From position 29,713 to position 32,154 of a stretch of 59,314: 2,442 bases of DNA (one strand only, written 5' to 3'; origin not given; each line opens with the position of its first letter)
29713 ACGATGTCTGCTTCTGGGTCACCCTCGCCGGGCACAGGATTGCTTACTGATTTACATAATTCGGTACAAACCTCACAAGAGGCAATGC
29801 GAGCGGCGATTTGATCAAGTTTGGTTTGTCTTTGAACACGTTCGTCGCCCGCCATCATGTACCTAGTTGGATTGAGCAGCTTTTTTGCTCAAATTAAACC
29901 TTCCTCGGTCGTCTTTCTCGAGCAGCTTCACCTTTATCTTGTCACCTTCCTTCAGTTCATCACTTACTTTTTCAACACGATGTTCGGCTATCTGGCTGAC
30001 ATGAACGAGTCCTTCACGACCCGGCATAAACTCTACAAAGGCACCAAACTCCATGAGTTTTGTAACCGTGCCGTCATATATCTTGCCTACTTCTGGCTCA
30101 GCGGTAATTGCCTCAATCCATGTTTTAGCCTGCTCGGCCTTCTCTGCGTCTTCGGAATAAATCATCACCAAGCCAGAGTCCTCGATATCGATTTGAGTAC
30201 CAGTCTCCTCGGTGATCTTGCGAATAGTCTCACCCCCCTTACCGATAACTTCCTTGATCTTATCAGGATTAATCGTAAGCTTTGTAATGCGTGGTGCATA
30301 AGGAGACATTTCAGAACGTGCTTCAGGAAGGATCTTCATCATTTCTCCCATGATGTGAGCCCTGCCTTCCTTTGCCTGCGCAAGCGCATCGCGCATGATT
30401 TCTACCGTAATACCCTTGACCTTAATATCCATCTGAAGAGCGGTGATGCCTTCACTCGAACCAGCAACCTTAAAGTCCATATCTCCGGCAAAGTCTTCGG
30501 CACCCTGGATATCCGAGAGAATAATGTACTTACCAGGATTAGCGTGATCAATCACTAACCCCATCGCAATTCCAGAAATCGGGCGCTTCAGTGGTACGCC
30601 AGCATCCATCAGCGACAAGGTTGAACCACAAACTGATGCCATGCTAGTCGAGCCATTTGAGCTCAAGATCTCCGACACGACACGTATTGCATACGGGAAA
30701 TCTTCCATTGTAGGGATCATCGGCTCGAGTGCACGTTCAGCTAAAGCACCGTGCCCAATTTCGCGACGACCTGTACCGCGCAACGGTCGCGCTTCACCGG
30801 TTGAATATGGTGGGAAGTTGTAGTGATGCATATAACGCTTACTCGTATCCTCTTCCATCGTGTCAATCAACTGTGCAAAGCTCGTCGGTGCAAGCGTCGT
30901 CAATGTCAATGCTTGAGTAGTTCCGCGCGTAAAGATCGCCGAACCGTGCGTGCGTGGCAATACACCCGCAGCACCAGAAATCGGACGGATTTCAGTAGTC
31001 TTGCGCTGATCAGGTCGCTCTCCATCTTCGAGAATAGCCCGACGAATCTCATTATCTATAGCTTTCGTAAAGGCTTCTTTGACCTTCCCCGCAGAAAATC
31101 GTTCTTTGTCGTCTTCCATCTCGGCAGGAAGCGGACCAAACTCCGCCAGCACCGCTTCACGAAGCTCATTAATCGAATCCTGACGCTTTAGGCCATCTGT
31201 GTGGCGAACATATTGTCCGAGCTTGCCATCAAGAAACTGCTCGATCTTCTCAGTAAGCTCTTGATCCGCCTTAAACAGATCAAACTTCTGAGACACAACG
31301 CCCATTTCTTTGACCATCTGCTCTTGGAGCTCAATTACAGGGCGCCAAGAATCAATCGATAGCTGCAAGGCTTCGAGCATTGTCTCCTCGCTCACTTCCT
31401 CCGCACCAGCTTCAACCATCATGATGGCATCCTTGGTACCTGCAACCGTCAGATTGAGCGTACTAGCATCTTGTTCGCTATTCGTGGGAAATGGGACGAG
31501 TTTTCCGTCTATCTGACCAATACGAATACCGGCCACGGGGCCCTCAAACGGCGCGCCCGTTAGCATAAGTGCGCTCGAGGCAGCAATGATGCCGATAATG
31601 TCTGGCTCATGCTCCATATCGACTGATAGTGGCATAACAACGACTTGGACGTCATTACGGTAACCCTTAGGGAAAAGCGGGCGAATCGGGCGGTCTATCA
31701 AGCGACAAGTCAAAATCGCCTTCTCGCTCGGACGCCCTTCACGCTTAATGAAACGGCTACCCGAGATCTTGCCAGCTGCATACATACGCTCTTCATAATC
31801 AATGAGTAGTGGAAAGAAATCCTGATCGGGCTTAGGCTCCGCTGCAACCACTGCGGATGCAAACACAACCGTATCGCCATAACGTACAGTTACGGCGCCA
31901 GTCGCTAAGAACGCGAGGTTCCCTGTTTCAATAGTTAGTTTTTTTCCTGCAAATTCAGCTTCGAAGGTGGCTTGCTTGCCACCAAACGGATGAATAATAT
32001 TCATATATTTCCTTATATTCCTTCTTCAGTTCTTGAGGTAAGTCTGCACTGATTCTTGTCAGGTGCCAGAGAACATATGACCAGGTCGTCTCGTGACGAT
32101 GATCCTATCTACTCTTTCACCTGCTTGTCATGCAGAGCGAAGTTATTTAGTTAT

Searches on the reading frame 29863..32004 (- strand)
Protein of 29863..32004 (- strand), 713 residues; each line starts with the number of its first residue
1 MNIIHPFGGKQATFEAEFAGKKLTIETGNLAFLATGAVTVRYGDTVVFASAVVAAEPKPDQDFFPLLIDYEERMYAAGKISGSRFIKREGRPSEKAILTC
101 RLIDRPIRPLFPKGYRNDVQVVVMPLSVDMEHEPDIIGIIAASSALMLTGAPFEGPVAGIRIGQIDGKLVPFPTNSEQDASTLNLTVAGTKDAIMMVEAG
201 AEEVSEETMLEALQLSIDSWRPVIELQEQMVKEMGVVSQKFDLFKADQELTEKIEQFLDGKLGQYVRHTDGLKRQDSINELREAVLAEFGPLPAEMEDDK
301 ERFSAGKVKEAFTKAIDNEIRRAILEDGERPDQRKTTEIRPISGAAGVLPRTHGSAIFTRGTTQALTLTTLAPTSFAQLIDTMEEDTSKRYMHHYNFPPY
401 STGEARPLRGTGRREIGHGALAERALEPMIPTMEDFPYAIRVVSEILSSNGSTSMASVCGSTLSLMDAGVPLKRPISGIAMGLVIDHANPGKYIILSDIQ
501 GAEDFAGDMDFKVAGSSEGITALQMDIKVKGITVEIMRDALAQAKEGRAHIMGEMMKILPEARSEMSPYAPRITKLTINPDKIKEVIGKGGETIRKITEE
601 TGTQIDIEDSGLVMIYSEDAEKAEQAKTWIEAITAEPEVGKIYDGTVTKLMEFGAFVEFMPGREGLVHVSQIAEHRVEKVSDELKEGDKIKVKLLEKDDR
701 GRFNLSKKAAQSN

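Call 76: search_protein_families(library=pfam, proteins=[window:29863-32004:-], max_evalue=0.00001)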
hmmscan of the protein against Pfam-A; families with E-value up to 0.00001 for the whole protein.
window:29863-32004:- (713 aa): 5 families
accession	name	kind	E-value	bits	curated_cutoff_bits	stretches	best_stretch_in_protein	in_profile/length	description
PF01138.27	RNase_PH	-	5.1e-54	182.6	25.5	2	21-152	3-130/130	3' exoribonuclease family, domain 1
PF00575.29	S1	-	4.3e-18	65.9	22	1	636-708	1-74/74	S1 RNA binding domain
PF03725.20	RNase_PH_C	-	1.8e-17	63.5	20.8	1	155-217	1-65/67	3' exoribonuclease family, domain 2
PF00013.35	KH_1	-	4.7e-13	49.1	21.5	1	574-631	2-65/66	KH domain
PF03726.19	PNPase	-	3.3e-07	31.1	24.6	1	249-335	1-81/81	Polyribonucleotide nucleotidyltransferase, RNA binding domain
